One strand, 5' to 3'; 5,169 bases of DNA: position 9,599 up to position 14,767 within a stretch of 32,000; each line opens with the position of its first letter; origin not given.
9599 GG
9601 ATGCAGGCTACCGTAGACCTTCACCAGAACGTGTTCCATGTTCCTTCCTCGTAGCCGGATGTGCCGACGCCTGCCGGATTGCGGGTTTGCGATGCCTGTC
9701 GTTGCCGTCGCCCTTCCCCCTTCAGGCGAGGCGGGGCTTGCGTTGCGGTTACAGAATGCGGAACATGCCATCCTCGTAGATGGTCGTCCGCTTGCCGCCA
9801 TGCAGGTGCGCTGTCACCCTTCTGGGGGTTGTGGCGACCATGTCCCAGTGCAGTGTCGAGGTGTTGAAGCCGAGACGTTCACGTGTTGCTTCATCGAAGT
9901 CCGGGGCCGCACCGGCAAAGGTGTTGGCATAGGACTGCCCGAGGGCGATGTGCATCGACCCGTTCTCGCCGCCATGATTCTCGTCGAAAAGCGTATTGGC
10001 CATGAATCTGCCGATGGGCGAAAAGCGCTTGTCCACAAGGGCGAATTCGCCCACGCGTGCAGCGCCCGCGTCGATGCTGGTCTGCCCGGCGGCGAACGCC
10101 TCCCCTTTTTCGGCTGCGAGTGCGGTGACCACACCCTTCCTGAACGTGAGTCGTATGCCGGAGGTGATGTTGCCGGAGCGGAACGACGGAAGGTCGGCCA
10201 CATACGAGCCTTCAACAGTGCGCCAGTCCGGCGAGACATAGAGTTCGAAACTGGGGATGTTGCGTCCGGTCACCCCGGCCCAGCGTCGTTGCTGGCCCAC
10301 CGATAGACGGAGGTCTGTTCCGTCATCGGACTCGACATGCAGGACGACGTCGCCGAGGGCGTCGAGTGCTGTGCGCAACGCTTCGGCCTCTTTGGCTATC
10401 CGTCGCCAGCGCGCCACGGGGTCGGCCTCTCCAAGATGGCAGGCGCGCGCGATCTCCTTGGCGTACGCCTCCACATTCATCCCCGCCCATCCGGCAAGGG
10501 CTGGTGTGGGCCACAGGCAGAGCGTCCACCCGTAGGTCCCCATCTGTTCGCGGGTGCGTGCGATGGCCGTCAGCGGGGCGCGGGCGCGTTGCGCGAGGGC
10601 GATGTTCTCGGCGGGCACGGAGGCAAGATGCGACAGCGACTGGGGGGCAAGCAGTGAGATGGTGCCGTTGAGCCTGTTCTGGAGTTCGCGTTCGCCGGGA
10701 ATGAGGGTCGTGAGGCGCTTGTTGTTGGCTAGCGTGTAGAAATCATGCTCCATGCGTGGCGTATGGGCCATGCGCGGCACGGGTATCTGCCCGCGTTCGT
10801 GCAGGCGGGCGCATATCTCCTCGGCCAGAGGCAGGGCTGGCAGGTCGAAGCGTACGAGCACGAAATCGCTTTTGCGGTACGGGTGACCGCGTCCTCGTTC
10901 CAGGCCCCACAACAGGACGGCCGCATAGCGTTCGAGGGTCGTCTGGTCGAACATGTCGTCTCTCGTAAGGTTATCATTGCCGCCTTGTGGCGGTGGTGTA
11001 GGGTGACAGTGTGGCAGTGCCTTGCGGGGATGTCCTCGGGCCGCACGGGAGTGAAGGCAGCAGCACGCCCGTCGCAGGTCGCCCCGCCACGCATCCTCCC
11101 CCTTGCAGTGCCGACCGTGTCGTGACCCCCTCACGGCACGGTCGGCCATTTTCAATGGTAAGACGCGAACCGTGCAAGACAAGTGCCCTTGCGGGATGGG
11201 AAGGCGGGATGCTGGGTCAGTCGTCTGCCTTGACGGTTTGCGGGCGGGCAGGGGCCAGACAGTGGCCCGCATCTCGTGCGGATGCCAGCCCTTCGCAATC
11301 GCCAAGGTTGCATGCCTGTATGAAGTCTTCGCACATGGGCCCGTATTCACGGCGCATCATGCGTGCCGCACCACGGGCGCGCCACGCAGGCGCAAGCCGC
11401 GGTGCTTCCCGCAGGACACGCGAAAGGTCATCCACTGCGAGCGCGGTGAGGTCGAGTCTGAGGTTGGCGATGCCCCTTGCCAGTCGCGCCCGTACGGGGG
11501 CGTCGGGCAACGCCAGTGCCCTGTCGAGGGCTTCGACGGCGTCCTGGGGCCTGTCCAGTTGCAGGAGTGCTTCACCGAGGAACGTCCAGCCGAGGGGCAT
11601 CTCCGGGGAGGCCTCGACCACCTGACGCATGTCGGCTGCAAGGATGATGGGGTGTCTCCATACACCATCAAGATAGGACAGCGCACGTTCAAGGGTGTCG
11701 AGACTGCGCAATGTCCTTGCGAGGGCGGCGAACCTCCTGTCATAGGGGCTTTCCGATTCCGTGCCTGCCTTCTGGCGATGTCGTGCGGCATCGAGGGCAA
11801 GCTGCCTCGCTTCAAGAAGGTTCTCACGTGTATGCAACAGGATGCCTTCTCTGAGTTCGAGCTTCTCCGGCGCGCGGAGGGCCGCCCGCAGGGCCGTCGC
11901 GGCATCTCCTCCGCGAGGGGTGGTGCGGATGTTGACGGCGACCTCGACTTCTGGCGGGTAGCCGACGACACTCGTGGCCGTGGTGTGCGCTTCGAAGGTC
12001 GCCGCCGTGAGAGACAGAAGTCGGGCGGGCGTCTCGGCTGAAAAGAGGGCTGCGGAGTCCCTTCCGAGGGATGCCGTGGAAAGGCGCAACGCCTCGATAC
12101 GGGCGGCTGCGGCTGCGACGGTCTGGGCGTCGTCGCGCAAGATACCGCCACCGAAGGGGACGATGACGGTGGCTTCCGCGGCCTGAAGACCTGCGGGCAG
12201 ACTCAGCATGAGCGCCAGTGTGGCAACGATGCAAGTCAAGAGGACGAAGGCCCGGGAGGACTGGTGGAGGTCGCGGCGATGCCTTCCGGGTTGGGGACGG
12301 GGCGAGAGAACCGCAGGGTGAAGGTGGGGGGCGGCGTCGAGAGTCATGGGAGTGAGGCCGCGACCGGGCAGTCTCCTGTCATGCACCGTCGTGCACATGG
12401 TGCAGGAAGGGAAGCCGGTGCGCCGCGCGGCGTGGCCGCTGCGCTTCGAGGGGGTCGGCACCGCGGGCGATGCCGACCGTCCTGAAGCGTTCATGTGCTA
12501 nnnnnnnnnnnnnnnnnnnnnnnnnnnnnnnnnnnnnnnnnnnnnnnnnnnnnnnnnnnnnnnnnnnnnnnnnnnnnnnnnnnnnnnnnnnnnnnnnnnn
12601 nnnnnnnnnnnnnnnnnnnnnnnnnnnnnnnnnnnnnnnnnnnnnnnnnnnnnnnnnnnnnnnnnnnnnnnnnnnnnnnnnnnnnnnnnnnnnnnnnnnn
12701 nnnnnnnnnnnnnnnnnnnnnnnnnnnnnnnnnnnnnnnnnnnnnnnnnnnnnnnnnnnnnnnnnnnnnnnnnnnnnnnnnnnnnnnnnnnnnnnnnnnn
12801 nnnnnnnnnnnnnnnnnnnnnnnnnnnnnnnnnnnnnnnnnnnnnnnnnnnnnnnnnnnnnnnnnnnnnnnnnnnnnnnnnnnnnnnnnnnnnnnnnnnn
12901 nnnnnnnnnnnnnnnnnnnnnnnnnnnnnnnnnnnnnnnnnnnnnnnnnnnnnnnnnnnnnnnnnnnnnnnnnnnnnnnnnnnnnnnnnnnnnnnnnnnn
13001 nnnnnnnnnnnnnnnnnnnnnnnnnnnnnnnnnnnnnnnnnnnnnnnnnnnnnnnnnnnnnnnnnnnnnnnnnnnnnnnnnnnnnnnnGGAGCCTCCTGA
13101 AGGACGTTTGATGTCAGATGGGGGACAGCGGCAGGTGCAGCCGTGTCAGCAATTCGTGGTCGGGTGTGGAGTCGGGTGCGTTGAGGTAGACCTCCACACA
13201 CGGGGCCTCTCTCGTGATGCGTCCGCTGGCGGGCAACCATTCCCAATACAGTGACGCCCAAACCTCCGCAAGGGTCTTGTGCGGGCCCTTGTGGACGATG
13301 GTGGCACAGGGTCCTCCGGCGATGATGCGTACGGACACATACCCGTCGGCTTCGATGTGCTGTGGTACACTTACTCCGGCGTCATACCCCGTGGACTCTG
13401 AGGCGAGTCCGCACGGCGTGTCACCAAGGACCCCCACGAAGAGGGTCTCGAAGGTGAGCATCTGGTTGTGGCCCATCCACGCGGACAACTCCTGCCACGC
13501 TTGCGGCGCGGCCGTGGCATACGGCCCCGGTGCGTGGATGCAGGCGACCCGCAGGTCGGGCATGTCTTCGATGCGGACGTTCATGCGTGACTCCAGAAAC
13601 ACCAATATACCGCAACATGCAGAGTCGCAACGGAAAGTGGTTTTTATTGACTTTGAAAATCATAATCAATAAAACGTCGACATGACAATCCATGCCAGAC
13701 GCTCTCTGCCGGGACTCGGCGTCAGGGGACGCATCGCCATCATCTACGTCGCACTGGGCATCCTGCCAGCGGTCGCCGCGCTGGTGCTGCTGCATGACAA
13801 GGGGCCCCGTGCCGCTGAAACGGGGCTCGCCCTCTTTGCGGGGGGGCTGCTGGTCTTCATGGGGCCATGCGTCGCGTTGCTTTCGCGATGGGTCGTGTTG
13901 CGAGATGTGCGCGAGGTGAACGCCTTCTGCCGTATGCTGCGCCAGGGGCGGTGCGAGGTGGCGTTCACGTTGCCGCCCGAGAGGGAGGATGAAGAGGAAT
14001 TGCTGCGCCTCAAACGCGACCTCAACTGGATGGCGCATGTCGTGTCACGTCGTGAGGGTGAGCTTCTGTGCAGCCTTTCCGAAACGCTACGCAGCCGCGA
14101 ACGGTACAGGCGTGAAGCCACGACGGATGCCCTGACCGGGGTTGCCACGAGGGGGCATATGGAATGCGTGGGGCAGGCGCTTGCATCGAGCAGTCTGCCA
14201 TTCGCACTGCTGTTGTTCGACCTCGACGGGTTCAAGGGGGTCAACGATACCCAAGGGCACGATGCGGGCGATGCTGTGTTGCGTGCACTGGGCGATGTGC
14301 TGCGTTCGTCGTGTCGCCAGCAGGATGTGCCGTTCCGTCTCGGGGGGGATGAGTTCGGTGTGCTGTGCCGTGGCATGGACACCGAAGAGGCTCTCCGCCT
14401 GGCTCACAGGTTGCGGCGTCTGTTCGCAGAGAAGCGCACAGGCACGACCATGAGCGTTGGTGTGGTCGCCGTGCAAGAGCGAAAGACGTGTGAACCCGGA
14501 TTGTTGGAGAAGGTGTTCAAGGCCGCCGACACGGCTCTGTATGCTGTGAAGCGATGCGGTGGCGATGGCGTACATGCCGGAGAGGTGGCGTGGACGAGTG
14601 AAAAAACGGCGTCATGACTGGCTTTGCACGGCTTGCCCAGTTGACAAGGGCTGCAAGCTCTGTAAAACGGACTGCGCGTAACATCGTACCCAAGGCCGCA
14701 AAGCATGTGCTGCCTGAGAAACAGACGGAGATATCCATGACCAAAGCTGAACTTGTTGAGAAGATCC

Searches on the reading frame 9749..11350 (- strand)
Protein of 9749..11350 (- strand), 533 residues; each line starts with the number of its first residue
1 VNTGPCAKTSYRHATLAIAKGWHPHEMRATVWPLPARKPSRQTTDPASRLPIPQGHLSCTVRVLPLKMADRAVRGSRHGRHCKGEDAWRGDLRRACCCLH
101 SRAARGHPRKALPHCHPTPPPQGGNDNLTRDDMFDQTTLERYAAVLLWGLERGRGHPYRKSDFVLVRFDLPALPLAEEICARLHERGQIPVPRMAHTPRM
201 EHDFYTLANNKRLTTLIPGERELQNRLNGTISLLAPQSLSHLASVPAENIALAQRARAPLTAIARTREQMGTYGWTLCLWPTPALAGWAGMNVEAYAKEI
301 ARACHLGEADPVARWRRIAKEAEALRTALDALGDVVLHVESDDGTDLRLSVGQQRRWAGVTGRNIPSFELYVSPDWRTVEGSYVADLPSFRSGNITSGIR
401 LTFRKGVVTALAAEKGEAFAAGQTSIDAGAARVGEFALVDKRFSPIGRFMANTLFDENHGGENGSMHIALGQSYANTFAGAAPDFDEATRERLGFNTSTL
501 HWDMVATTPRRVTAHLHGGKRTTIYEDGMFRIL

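Call 7: search_protein_families(library=pfam, proteins=[window:9749-11350:-])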
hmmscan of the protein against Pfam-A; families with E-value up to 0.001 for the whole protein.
window:9749-11350:- (533 aa): 1 family
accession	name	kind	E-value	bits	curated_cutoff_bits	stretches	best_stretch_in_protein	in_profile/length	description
PF02073.20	Peptidase_M29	-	1e-101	341.1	27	1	136-530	2-406/406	Thermophilic metalloprotease (M29)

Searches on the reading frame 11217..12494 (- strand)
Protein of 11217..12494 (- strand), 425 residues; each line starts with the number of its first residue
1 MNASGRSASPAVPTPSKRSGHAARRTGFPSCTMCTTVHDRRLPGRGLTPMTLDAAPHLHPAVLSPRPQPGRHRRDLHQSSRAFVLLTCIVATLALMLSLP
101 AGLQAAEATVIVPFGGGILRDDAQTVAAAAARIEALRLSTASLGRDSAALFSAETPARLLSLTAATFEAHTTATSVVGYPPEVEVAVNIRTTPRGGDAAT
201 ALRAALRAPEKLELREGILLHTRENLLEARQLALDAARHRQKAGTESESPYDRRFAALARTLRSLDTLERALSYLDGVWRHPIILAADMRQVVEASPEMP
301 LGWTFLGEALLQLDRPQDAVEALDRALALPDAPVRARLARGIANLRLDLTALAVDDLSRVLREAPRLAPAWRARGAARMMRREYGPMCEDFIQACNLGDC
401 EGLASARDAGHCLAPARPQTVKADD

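Call 7: search_protein_families(library=pfam, proteins=[window:11217-12494:-])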
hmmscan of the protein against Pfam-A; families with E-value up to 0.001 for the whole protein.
window:11217-12494:- (425 aa): 4 families
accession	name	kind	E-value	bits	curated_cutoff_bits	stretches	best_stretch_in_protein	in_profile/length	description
PF13432.12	TPR_16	-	1.2e-07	32.5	32.7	2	306-365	3-62/65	Tetratricopeptide repeat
PF13371.12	TPR_9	-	0.00013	22.3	35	1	308-375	3-66/73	Tetratricopeptide repeat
PF00515.34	TPR_1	-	0.00028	21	27.8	0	302-329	3-30/34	Tetratricopeptide repeat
PF23914.1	TPR_CcmH_CycH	-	0.00054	20.3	42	0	288-336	38-86/158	Cytochrome c-type biogenesis protein H TPR domain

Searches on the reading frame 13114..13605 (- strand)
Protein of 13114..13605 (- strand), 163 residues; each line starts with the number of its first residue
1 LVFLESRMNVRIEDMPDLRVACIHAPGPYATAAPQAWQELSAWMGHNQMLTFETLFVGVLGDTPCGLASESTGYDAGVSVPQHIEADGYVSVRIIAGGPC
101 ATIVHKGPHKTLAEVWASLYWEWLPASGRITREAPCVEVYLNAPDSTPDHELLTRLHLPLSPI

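Call 53: search_protein_families(library=pfam, proteins=[window:13114-13605:-], max_evalue=0.01)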
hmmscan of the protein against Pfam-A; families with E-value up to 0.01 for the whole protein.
window:13114-13605:- (163 aa): 2 families
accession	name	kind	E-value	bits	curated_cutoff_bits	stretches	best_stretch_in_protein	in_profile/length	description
PF06445.20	GyrI-like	-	6.8e-34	117.8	26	1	8-160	1-154/155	GyrI-like small molecule binding domain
PF14526.11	Cass2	-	3.9e-12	47.1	27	1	11-148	1-142/150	Integron-associated effector binding protein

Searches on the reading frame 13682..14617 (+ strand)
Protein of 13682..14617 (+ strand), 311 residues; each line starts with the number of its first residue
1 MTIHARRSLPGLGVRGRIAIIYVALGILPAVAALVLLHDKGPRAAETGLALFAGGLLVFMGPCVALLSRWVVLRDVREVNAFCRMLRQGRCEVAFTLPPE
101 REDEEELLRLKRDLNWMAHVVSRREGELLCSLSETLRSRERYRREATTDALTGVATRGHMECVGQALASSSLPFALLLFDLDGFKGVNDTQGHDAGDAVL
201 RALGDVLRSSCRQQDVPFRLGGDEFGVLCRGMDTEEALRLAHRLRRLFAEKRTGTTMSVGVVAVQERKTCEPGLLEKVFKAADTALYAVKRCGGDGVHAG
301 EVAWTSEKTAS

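Call 8: search_protein_families(library=pfam, proteins=[window:13682-14617:+])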
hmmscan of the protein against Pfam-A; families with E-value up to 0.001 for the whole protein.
window:13682-14617:+ (311 aa): 1 family
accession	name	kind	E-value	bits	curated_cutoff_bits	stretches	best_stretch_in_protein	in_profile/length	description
PF00990.26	GGDEF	-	1e-28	100.6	23.8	1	146-293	1-158/161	Diguanylate cyclase, GGDEF domain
